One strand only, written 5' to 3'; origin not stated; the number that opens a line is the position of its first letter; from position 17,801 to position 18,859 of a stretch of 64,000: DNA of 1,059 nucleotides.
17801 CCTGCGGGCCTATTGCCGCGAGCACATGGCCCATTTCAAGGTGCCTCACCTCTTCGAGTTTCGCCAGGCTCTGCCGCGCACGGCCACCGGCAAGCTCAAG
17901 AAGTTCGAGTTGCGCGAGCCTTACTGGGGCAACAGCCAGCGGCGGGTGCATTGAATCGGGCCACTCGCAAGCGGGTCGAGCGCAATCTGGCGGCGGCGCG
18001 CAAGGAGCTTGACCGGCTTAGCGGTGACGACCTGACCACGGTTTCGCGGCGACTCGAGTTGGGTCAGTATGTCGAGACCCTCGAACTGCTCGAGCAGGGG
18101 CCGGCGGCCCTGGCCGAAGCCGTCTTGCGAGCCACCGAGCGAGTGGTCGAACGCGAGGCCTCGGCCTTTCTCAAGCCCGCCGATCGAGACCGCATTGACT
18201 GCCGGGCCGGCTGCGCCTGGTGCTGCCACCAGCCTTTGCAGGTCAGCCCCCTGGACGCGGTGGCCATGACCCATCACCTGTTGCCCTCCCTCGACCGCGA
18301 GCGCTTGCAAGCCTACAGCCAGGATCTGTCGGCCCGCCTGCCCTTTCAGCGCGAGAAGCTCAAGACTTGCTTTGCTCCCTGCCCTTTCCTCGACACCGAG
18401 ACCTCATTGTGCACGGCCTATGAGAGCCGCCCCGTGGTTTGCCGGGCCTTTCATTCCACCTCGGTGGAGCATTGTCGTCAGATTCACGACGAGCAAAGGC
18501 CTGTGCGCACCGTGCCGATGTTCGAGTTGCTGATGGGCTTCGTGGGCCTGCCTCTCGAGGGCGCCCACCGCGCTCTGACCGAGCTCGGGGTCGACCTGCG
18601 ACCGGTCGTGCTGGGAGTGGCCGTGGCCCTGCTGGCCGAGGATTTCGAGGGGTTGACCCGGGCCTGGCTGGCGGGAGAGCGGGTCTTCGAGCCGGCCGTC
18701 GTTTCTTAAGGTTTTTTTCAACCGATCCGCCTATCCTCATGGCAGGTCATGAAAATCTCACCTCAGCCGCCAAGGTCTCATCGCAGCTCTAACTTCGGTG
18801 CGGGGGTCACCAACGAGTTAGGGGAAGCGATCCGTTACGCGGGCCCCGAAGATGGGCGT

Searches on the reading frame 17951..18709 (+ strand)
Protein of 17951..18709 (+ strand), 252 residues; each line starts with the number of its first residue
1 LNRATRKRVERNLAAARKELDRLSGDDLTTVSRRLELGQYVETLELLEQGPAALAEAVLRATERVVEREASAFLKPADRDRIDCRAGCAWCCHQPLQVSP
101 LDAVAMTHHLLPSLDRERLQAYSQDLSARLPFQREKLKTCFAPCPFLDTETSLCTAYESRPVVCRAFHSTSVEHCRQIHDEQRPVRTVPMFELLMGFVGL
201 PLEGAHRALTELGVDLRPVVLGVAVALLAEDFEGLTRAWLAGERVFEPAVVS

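Call 9: search_protein_families(library=ncbifam, proteins=[window:17951-18709:+], max_evalue=0.01)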
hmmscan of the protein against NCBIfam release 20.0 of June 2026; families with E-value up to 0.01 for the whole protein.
window:17951-18709:+ (252 aa): 0 families

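Call 26: find_homologous_proteins(query=window:17951-18709:+, max_evalue=0.001)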
Query window:17951-18709:+ (252 aa): 15 proteins with E <= 0.001 among 8000 candidates.
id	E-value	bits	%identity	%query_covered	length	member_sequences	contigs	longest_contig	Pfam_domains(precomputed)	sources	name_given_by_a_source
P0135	1.3e-156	537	96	100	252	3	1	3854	PF03692.21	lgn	-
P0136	1.7e-71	259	52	100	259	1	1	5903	PF03692.21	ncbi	-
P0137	7.6e-71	257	51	100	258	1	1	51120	PF03692.21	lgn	-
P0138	3.7e-66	241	51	100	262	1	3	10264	PF03692.21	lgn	-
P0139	4.6e-61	225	50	98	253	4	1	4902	PF03692.21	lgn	-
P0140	3.7e-59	218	45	100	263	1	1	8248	PF03692.21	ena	-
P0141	7.2e-59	217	49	96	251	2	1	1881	PF03692.21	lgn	-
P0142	7.1e-58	214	49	96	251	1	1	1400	PF03692.21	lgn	-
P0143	1.6e-54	203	47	96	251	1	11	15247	PF03692.21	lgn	-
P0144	4.3e-54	202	44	100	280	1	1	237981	PF03692.21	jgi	jgi:Fe-S-cluster containining protein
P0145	3.6e-40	156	39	100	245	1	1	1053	PF03692.21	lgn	-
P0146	1.1e-34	138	41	85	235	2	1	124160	PF03692.21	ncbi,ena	ncbi:MAG: YkgJ family cysteine cluster protein [Vulcanimicrobiota bacterium]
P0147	8.3e-34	135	36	100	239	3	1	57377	PF03692.21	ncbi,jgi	jgi:hypothetical protein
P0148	2.1e-14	72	33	58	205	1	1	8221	PF03692.21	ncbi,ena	-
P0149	3.9e-11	61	31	73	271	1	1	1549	PF03692.21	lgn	-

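Call 27: find_encoding_contigs(protein=P0137, flank=10000, max_places=1)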
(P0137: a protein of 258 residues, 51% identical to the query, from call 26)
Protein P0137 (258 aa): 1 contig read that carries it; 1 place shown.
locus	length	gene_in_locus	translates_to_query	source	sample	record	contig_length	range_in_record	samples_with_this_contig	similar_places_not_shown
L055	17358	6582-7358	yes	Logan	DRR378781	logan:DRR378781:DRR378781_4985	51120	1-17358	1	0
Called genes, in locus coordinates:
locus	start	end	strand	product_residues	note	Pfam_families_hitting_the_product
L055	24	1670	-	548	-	PF00171:Aldedh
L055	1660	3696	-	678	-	PF11412:DsbD_N, PF02683:DsbD_TM, PF13899:Thioredoxin_7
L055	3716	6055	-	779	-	PF00069:Pkinase, PF01636:APH (faint), PF03109:ABC1 (faint), PF07714:PK_Tyr_Ser-Thr, PF13191:AAA_16 (faint)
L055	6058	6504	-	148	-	PF13453:Zn_ribbon_TFIIB (weak)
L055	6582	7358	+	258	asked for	PF03692:CxxCxxCC (weak)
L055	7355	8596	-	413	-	PF28597:T2SSF_N, PF00482:T2SSF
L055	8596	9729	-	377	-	PF03109:ABC1 (faint), PF00069:Pkinase, PF01636:APH (faint), PF07714:PK_Tyr_Ser-Thr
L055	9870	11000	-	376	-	PF01590:GAF, PF13185:GAF_2, PF13492:GAF_3, PF00211:Guanylate_cyc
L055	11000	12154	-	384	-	PF07549:Sec_GG, PF02355:SecD_SecF_C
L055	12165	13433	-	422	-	PF21760:SecD_1st, PF22599:SecDF_P1_head, PF02355:SecD_SecF_C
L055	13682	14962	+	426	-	PF13424:TPR_12 (faint), PF13432:TPR_16 (faint), PF00515:TPR_1 (faint)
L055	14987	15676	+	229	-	PF08305:NPCBM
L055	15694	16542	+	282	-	PF19368:WHD_AraR, PF21906:WHD_NrtR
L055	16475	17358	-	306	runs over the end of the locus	PF05090:HTTM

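Call 28: find_encoding_contigs(protein=P0144, flank=10000, max_places=1)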
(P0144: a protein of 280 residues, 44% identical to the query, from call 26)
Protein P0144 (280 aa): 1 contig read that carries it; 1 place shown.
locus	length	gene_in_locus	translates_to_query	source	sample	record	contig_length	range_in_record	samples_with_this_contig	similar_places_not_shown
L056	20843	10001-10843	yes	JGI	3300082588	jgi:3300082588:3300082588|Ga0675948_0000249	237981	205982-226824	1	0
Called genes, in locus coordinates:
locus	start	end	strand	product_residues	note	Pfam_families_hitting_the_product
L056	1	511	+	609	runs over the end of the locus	PF02543:Carbam_trans_N, PF16861:Carbam_trans_C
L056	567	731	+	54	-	PF19451:DUF5989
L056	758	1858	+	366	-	-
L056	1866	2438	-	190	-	-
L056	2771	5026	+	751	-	PF00916:Sulfate_transp, PF16983:MFS_MOT1 (weak)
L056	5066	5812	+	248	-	-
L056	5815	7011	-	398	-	PF04820:Trp_halogenase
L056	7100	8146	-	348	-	-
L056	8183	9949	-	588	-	PF00614:PLDc (faint), PF13091:PLDc_2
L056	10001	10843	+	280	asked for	PF03692:CxxCxxCC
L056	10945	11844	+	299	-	-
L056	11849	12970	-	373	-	PF03692:CxxCxxCC (weak), PF14561:TPR_20 (faint), PF00515:TPR_1 (faint), PF07719:TPR_2 (faint), PF12895:ANAPC3 (faint), PF13371:TPR_9 (weak), PF13432:TPR_16 (weak), PF14559:TPR_19, +9 more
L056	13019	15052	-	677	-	PF07676:PD40 (faint), PF26549:Tricorn_N (weak), PF25174:Beta-prop_THOC3 (weak), PF00561:Abhydrolase_1 (faint), PF02129:Peptidase_S15, PF20434:BD-FAE, PF00326:Peptidase_S9, PF01738:DLH, +1 more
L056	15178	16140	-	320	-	PF00072:Response_reg, PF04326:SLFN_AlbA_2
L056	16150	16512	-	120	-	PF01740:STAS, PF13466:STAS_2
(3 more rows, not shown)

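Call 29: find_encoding_contigs(protein=P0146, flank=10000, max_places=1)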
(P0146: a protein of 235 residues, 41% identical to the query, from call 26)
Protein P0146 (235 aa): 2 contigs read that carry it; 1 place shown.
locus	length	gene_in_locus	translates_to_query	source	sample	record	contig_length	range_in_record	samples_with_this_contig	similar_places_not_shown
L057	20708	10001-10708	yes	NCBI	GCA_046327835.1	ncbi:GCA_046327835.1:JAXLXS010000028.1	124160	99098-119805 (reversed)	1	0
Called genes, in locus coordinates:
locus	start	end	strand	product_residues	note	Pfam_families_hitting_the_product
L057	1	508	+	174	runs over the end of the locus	PF12822:ECF_trnsprt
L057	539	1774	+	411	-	PF00202:Aminotran_3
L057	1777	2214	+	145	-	PF10604:Polyketide_cyc2, PF03364:Polyketide_cyc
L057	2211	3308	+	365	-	PF01488:Shikimate_DH, PF01118:Semialdhyde_dh (weak)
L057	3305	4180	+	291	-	-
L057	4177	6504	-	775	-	-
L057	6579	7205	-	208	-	PF10067:DUF2306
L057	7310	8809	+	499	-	PF01336:tRNA_anti-codon, PF00152:tRNA-synt_2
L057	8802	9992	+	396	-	PF01168:Ala_racemase_N, PF00842:Ala_racemase_C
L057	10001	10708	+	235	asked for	PF03692:CxxCxxCC (weak)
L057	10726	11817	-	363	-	PF01098:FTSW_RODA_SPOVE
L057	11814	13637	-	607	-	PF03717:PBP_dimer, PF00905:Transpeptidase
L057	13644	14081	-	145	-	-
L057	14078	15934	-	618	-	PF06723:MreB_Mbl, PF04085:MreC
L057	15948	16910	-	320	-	PF00022:Actin (faint), PF06723:MreB_Mbl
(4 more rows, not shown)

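Call 33: find_encoding_contigs(protein=P0138, flank=10000, max_places=2)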
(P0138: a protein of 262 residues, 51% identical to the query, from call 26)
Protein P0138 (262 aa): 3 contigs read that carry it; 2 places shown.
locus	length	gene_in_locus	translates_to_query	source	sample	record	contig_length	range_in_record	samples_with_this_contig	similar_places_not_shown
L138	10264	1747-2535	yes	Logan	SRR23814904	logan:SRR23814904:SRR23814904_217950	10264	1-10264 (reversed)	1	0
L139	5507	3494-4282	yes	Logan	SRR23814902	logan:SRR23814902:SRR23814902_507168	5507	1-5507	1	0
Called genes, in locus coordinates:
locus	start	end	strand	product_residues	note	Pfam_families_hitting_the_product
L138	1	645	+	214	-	?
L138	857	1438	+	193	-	PF01514:YscJ_FliF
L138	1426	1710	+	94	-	-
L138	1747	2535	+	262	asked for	PF03692:CxxCxxCC (weak)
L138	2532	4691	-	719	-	PF16889:Hepar_II_III_N, PF07940:Hepar_II_III_C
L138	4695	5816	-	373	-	PF00155:Aminotran_1_2 (weak), PF01041:DegT_DnrJ_EryC1, PF01212:Beta_elim_lyase (weak)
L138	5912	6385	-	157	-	PF00364:Biotin_lipoyl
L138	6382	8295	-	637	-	PF13393:tRNA-synt_His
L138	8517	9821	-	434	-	PF02885:Glycos_trans_3N, PF00591:Glycos_transf_3, PF07831:PYNP_C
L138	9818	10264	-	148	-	?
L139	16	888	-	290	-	PF03631:Virul_fac_BrkB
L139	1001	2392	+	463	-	PF02113:Peptidase_S13, PF13354:Beta-lactamase2 (weak)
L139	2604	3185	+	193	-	PF01514:YscJ_FliF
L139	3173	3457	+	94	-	-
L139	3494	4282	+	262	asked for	PF03692:CxxCxxCC (weak)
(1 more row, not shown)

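Call 34: find_encoding_contigs(protein=P0143, flank=10000, max_places=2)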
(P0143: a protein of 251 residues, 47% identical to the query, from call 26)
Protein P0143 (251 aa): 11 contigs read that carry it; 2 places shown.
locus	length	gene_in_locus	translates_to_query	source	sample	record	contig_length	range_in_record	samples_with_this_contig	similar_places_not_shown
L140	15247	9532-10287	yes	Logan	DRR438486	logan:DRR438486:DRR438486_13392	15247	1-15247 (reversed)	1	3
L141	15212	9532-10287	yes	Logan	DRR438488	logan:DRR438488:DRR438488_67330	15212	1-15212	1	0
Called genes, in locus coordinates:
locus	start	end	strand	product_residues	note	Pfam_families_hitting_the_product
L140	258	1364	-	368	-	PF01494:FAD_binding_3 (weak)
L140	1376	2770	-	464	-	PF00501:AMP-binding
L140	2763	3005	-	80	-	PF00550:PP-binding (faint)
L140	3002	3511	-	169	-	PF06966:DUF1295 (weak), PF04191:PEMT, PF04140:ICMT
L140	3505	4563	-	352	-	PF00195:Chal_sti_synt_N, PF08392:FAE1_CUT1_RppA, PF02797:Chal_sti_synt_C, PF08541:ACP_syn_III_C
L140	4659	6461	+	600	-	-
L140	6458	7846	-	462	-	PF02384:N6_Mtase (weak), PF05175:MTS, PF03602:Cons_hypoth95 (weak), PF06325:PrmA, PF13847:Methyltransf_31, PF13649:Methyltransf_25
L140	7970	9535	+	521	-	PF01204:Trehalase, PF22422:MGH1-like_GH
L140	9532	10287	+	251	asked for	PF03692:CxxCxxCC (weak)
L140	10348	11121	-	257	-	-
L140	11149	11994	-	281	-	-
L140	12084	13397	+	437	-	PF01011:PQQ (faint), PF13360:PQQ_2 (weak)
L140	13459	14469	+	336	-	PF04231:Endonuclease_1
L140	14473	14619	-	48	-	-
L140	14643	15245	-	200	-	?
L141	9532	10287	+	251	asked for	PF03692:CxxCxxCC (weak)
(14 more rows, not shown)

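Call 45: search_protein_families(library=pfam, proteins=[window:17951-18709:+], max_evalue=10)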
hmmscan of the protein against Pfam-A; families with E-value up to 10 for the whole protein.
window:17951-18709:+ (252 aa): 1 family
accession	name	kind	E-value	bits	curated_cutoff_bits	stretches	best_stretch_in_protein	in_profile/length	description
PF03692.20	CxxCxxCC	-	6.6e-09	36.8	23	1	83-171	1-73/85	Putative zinc- or iron-chelating domain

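Call 63: search_solved_structures(query=window:17951-18709:+, max_evalue=1)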
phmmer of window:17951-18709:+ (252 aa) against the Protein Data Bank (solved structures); distinct sequences matched with E-value up to 1: 2.
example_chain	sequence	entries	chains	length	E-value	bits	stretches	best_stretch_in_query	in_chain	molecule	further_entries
5mpv_D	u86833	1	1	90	0.51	13.1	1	13-65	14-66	Intracellular chorismate mutase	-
6ygt_AAA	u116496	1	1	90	0.52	13.1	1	14-67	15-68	Intracellular chorismate mutase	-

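Call 78: predict_structure(alignment_id=A2)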
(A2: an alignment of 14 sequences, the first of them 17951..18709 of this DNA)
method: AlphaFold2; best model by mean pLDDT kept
length: 252 residues; sequences in the alignment: 14
mean_pLDDT: 81.0   pTM: 0.82
mean pLDDT of the five models: 81.0, 77.4, 77.3, 76.2, 72.7
residues with pLDDT >= 90: 80; 70-90: 128; 50-70: 32; < 50: 12
segments of 3 or more residues with pLDDT < 50: 161-167, 196-200
pLDDT, mean of each block of 10 residues (from residue 1): 87 95 87 87 90 85 72 72 62 82 89 91 85 78 83 68 47 78 73 52 86 91 94 94 93 86
secondary structure, 60 per line:
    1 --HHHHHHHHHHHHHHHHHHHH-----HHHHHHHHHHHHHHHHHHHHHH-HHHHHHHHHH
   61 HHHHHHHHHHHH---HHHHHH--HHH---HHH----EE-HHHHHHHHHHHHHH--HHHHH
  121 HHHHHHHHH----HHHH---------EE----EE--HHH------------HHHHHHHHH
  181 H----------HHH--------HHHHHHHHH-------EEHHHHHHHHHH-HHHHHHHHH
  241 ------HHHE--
elements in order: H3-22 H28-49 H51-72 H76-81 H100-113 H116-129 H134-137 H172-181 H203-211 H221-230 H232-240
